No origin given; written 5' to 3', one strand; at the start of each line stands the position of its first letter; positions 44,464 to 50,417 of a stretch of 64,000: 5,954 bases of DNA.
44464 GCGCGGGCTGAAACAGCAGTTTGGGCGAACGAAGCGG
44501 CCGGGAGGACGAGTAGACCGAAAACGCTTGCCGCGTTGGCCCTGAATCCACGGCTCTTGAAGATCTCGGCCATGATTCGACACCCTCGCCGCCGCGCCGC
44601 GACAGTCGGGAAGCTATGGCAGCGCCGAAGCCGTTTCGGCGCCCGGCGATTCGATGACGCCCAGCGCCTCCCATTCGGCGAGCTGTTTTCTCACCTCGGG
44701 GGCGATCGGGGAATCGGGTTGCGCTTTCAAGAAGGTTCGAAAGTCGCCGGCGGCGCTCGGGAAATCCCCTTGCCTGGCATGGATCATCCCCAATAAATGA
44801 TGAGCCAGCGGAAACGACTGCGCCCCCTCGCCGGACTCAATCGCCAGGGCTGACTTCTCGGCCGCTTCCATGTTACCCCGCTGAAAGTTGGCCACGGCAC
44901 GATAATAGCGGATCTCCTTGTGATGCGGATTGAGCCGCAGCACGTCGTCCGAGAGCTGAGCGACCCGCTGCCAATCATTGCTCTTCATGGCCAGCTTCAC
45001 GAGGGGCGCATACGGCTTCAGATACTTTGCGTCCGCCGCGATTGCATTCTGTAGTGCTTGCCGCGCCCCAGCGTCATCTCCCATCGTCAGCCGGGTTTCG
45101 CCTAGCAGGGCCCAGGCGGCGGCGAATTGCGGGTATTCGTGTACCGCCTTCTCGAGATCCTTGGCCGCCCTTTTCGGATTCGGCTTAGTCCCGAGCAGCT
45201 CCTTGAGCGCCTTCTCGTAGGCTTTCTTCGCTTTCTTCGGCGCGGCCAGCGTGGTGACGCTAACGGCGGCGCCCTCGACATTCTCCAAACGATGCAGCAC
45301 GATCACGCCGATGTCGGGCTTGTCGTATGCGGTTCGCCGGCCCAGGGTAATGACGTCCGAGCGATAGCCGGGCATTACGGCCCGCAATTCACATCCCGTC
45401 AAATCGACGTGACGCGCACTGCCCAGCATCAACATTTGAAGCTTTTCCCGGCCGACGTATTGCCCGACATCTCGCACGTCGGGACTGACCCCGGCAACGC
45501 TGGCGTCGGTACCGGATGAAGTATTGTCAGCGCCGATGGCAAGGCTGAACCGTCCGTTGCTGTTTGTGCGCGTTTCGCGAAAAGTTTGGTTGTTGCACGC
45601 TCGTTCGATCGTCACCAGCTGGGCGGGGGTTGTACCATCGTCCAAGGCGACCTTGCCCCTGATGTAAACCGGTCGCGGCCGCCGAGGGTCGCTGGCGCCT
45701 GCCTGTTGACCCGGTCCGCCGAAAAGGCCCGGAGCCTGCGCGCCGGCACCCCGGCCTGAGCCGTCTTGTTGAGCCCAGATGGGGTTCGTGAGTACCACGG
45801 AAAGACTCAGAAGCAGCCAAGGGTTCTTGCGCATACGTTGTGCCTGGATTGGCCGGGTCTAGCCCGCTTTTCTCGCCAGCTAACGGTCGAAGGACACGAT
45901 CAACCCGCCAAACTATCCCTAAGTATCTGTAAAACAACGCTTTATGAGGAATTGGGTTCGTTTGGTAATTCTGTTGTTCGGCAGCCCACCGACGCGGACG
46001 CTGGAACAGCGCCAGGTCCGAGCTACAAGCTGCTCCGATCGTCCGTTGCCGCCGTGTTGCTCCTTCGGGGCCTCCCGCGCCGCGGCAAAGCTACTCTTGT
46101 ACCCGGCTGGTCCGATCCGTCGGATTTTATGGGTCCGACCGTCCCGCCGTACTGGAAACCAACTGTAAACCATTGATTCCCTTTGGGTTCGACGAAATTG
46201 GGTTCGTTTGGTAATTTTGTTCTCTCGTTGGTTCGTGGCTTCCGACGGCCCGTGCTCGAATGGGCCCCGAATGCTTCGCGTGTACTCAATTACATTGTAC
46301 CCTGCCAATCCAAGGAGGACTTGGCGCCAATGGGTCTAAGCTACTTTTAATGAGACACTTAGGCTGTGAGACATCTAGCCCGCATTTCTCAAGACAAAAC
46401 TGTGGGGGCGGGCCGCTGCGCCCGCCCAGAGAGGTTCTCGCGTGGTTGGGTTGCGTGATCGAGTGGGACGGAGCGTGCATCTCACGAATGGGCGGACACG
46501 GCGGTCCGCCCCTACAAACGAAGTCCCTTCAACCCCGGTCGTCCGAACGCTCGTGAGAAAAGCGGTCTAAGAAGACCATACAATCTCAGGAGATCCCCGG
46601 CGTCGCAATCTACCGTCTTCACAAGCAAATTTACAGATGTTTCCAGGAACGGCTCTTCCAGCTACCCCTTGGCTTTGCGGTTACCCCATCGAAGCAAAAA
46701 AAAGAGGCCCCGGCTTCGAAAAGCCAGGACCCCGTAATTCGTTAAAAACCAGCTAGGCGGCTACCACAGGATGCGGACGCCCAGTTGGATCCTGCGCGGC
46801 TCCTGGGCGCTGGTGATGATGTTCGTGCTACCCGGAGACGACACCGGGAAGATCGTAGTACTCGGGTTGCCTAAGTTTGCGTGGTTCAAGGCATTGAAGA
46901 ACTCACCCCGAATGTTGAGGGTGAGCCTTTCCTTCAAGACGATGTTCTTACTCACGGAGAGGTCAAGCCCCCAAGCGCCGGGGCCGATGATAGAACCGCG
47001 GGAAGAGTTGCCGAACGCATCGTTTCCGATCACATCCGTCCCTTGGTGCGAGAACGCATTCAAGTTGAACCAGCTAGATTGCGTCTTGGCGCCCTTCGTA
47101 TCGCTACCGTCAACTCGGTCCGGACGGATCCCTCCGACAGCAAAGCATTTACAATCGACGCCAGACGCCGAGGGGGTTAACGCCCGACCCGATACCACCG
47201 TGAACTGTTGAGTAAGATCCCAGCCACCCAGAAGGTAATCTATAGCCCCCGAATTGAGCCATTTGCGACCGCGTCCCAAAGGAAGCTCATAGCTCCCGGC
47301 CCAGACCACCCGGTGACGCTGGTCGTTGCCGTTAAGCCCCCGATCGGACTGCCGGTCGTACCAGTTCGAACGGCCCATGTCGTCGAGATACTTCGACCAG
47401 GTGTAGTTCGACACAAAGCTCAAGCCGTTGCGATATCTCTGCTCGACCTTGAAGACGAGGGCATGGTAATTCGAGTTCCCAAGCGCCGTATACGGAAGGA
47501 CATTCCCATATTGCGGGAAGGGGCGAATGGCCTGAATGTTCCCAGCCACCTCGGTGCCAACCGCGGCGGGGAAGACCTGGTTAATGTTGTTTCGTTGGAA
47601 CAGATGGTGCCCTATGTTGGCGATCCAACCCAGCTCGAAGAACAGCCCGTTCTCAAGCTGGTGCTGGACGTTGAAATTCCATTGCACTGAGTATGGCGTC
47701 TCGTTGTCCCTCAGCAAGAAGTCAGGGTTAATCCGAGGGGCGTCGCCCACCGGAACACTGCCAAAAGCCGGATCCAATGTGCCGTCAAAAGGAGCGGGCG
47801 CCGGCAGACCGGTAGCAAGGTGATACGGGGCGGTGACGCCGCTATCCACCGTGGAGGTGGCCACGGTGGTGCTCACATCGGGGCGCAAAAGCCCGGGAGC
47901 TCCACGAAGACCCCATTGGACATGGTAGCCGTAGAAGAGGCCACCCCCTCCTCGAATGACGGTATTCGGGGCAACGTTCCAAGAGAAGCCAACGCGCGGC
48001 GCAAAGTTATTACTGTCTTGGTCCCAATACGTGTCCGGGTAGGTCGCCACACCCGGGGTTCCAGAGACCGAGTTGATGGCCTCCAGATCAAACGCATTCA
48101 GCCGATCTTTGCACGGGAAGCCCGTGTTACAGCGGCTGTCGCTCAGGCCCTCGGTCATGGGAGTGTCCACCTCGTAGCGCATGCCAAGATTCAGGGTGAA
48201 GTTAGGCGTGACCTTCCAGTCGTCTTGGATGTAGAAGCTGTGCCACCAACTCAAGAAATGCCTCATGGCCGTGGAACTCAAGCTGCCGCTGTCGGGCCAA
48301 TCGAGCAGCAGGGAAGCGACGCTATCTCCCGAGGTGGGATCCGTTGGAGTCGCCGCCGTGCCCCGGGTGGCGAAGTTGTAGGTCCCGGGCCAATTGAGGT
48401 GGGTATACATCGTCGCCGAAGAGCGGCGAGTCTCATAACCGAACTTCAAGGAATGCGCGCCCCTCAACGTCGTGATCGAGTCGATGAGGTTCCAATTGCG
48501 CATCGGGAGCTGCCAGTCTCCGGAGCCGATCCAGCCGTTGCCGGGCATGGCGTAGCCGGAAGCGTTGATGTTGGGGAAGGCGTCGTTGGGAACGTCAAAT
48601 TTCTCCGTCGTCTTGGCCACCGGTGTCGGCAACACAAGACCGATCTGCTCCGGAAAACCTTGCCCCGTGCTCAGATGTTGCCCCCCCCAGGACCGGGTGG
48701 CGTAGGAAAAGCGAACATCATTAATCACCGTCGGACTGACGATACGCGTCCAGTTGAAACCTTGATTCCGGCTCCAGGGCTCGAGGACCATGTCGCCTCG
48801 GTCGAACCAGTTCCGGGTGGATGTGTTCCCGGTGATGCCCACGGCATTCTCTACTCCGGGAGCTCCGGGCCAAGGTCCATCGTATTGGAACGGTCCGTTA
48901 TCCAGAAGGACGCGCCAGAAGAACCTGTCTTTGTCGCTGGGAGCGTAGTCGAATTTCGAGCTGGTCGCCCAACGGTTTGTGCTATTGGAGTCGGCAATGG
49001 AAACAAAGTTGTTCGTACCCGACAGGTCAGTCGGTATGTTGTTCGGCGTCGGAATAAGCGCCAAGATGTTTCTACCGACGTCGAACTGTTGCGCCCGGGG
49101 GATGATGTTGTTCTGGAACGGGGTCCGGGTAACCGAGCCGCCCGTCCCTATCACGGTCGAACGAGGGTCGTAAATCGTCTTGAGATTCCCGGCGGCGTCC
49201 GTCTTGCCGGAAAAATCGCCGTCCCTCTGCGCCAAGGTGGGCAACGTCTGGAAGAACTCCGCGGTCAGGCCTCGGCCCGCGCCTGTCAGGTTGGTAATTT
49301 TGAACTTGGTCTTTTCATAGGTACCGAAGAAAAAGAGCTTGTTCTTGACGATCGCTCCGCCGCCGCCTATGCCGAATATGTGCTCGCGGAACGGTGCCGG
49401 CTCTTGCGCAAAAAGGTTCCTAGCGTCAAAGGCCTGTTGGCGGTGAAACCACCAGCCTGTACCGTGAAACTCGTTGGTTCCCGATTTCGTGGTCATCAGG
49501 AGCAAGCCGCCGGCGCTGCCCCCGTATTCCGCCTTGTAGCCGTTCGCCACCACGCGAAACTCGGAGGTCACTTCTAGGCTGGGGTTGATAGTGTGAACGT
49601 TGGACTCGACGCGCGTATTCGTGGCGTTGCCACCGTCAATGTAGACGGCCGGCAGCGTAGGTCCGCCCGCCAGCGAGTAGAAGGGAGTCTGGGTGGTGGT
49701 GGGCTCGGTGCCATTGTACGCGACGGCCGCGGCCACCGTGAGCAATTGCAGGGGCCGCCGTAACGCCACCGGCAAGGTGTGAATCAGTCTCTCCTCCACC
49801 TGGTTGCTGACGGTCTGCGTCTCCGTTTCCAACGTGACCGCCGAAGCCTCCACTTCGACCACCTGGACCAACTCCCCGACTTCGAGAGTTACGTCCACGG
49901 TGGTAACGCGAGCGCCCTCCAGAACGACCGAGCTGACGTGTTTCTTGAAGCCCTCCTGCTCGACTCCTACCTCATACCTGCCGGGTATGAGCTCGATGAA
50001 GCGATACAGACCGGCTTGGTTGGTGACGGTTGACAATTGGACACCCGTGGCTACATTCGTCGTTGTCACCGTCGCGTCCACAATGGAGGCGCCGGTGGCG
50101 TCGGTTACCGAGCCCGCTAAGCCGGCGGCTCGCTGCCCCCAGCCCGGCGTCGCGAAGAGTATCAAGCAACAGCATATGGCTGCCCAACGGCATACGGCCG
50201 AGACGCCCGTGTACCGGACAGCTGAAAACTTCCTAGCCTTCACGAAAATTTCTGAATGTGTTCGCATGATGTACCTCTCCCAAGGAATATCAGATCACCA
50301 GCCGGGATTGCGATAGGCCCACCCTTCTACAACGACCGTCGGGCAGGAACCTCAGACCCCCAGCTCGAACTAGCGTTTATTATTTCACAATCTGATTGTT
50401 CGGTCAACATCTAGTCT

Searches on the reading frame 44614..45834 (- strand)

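Call 64: search_protein_families(library=pfam, proteins=[window:44614-45834:-], max_evalue=0.00001)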
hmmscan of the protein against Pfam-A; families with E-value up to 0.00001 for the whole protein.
window:44614-45834:- (406 aa): 7 families
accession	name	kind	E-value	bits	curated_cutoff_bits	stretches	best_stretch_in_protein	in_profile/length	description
PF13432.12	TPR_16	-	5.9e-16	59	32.7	0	279-332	4-57/65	Tetratricopeptide repeat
PF13371.12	TPR_9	-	6.8e-15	55.3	35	0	348-386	35-73/73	Tetratricopeptide repeat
PF14559.12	TPR_19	-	3.6e-10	40.4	25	1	219-271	6-58/68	Tetratricopeptide repeat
PF07719.23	TPR_2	-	4.7e-09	36.1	27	0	343-374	2-33/34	Tetratricopeptide repeat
PF13428.12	TPR_14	-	3.2e-07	30.8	23.5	0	344-386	3-42/44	Tetratricopeptide repeat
PF23914.1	TPR_CcmH_CycH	-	9.3e-07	29.2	42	1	229-326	41-141/158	Cytochrome c-type biogenesis protein H TPR domain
PF13431.12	TPR_17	-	1.8e-06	28.2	24.4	0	228-259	3-34/34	Tetratricopeptide repeat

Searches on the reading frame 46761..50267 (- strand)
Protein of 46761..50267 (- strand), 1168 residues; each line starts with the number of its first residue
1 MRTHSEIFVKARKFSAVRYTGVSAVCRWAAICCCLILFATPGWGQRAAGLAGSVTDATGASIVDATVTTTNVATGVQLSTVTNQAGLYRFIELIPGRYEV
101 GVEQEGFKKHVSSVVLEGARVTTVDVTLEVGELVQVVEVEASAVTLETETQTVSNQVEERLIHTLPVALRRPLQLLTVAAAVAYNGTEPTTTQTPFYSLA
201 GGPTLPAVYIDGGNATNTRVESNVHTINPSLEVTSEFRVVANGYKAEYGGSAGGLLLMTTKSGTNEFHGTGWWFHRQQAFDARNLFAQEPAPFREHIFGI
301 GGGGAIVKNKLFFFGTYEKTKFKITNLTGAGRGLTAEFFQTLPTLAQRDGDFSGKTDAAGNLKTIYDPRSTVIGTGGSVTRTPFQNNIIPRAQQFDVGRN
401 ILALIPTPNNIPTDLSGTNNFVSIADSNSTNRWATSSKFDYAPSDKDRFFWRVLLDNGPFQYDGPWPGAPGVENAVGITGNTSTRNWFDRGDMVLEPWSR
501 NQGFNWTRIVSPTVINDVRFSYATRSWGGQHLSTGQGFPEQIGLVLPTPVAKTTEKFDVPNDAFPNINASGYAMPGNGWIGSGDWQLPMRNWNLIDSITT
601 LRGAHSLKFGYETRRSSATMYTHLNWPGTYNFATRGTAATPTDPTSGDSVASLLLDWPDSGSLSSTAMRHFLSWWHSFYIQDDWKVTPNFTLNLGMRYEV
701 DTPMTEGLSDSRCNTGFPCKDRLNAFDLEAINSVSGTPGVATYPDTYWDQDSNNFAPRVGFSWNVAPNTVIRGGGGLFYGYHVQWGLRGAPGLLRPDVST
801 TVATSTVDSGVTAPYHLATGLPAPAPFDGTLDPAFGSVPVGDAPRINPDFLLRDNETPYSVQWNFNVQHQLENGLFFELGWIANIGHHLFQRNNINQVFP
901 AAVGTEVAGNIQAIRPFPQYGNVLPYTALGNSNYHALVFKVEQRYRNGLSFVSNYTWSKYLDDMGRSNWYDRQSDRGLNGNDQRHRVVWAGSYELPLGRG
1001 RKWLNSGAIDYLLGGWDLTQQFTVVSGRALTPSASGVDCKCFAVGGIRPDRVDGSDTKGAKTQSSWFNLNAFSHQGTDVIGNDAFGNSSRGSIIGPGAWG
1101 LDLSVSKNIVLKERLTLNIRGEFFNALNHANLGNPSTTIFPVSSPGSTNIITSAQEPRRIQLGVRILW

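Call 64: search_protein_families(library=pfam, proteins=[window:46761-50267:-], max_evalue=0.00001)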
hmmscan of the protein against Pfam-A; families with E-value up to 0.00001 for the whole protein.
window:46761-50267:- (1168 aa): 3 families
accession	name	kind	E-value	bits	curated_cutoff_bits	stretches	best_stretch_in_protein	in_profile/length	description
PF25183.1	OMP_b-brl_4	-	7.7e-197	656.8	30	1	259-1161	1-838/838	Outer membrane beta barrel domain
PF13620.12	CarboxypepD_reg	-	1.9e-16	60.6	32.3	1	50-129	2-82/82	Carboxypeptidase regulatory-like domain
PF00593.30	TonB_dep_Rec_b-barrel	-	9.1e-06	26.2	27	1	442-774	10-236/436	TonB dependent receptor-like, beta-barrel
